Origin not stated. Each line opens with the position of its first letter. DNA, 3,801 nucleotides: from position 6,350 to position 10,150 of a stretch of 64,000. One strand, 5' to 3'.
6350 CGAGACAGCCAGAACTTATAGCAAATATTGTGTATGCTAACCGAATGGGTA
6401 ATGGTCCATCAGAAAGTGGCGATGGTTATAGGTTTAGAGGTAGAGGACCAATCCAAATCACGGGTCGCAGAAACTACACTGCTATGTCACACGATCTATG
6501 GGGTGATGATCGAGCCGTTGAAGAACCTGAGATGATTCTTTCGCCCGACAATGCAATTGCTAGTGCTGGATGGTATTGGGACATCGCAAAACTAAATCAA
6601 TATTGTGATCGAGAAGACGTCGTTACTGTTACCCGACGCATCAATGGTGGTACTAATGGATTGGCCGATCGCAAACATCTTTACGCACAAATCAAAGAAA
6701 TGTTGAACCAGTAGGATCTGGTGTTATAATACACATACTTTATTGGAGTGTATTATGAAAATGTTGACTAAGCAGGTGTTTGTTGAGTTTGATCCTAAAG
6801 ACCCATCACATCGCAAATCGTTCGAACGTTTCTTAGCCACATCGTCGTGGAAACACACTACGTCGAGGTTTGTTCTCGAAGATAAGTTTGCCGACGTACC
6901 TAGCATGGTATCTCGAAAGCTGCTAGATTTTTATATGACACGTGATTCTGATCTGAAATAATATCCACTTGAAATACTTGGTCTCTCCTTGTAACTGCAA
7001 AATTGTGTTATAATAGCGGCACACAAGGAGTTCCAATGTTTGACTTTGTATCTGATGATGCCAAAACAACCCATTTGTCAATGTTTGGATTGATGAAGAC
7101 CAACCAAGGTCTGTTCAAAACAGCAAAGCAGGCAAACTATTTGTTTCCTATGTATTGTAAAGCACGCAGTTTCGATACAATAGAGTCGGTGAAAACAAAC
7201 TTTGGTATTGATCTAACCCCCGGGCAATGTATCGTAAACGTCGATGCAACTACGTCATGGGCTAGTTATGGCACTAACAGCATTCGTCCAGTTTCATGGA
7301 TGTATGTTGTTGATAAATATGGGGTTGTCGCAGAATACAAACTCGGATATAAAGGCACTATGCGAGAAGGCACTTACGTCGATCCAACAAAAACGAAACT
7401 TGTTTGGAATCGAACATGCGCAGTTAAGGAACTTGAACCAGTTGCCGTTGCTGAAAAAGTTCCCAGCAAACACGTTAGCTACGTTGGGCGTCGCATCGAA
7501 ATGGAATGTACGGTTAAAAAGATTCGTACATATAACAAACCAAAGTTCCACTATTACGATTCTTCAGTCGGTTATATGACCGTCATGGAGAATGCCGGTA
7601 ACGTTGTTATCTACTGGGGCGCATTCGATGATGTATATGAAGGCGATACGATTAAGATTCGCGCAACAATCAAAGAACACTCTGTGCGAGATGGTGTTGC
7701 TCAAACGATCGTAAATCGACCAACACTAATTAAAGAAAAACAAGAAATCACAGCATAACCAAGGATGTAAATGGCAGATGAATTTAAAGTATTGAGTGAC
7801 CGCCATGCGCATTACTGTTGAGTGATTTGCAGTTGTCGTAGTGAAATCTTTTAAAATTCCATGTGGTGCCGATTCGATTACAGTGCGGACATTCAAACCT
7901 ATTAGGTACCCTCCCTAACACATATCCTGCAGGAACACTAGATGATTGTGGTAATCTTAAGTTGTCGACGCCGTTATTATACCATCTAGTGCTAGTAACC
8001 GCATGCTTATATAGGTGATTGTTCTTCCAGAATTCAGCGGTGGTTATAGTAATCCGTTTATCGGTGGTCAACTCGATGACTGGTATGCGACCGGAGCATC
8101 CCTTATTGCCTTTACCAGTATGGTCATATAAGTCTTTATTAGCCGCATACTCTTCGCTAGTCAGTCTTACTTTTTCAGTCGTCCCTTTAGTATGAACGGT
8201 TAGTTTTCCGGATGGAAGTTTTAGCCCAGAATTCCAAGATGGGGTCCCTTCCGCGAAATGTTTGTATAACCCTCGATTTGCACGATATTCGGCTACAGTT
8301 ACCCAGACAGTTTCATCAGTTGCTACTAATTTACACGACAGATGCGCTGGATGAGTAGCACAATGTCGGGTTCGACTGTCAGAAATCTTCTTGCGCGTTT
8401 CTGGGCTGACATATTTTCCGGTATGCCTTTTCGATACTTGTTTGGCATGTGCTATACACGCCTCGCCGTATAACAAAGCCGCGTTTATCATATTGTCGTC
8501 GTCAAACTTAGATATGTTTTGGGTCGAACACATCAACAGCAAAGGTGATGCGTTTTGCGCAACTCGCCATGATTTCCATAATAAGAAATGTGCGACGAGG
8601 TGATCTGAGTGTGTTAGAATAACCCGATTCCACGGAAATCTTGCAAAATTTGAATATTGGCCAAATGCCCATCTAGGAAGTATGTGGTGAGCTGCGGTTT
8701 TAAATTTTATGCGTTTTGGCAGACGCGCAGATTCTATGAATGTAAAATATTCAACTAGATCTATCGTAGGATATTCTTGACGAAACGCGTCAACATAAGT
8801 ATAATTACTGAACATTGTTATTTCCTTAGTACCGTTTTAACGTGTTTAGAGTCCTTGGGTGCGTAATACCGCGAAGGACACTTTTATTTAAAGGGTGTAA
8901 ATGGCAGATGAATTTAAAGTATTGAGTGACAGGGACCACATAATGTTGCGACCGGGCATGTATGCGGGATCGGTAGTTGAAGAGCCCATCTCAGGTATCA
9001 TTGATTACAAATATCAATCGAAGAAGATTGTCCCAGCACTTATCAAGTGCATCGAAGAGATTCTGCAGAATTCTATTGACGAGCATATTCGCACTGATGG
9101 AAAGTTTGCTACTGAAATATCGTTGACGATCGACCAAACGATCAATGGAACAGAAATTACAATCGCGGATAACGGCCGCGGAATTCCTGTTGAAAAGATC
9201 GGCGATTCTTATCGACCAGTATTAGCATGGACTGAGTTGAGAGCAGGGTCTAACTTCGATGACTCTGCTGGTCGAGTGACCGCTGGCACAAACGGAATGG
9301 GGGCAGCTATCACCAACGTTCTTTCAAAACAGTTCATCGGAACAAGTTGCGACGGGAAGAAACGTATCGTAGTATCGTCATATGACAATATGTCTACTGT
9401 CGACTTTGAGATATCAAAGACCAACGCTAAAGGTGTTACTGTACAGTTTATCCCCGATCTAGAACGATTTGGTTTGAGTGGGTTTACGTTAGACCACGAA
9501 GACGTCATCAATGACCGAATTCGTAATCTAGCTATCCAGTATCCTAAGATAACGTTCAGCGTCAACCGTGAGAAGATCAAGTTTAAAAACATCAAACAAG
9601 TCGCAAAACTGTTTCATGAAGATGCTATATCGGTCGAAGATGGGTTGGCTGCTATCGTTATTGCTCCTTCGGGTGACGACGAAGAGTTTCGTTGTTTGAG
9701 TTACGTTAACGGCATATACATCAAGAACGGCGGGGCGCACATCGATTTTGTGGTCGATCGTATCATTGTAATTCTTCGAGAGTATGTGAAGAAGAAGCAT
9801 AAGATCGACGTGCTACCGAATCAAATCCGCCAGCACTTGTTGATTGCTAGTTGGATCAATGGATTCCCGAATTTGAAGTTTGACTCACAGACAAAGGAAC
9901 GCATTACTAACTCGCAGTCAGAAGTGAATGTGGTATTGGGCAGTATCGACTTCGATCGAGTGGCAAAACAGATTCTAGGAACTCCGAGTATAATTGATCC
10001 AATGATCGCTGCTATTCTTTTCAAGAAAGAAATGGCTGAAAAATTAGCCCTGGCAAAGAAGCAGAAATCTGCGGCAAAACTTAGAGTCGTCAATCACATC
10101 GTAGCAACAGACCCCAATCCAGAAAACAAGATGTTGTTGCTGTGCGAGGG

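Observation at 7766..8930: HNH homing-endonuclease gene inserted at the topoisomerase II start with a 35-bp duplication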

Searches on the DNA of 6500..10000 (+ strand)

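Call 6: search_dna_similar(collection=phages, query=window:6500-10000:+, mode=near, max_rows=40)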
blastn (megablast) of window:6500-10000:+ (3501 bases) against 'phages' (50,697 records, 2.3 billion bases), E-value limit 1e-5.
No match.

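Call 63: search_rna_families(source=window, start=7600, end=9100, threshold=evalue, max_evalue=1)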
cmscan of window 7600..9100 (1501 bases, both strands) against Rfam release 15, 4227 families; matches with E-value up to 1: 0.
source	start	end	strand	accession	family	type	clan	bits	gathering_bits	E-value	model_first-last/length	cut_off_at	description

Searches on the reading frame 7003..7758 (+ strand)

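Call 4: search_protein_families(library=pfam, proteins=[window:7003-7758:+], max_evalue=0.1)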
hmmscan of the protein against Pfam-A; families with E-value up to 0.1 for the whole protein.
window:7003-7758:+ (251 aa): 1 family
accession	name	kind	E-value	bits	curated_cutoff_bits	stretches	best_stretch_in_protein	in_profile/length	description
PF05935.17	Arylsulfotrans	-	0.011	15.3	24.2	1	167-219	292-345/374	Arylsulfotransferase (ASST)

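Call 5: search_protein_families(library=phrogs, proteins=[window:7003-7758:+], max_evalue=0.001)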
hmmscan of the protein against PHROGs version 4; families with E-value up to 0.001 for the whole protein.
window:7003-7758:+ (251 aa): 5 families
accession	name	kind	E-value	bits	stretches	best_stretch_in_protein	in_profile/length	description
phrog_3628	-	unknown function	2.1e-17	64.2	1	149-243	164-256/257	-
phrog_2319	-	unknown function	3.7e-13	50.5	1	133-243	286-397/399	-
phrog_27218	-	unknown function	4.6e-12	47.2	1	155-242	107-189/192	-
phrog_30451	-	unknown function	2.6e-11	44.5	1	150-240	183-277/287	-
phrog_4095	-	unknown function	0.00019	22.1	1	156-240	134-223/234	-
